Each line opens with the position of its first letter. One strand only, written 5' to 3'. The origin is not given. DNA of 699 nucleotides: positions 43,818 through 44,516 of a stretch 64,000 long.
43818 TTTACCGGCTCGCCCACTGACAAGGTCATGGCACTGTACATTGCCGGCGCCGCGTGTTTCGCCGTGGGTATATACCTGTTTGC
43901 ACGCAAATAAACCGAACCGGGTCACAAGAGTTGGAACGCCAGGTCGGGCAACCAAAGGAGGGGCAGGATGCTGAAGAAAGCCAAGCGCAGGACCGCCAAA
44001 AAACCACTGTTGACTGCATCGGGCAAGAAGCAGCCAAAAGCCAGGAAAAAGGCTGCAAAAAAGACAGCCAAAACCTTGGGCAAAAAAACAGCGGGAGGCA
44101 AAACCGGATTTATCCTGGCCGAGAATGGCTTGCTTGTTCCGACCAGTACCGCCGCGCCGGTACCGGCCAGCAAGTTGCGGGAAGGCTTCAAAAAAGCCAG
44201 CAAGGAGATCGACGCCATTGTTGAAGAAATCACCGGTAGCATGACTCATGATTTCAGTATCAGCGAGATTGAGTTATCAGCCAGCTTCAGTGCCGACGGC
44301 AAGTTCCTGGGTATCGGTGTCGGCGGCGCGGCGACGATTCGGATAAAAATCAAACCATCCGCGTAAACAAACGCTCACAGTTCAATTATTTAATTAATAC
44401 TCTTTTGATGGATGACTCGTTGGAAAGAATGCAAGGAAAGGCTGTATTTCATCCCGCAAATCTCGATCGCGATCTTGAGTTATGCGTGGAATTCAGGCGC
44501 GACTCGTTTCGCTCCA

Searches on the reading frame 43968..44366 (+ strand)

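Call 62: search_protein_families(library=pfam, proteins=[window:43968-44366:+], max_evalue=0.001)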
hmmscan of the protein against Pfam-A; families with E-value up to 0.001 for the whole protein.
window:43968-44366:+ (132 aa): 1 family
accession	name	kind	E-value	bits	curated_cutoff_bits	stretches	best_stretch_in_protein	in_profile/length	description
PF24393.1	Pepco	-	4.6e-07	30.7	27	1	40-127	16-109/112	Pepco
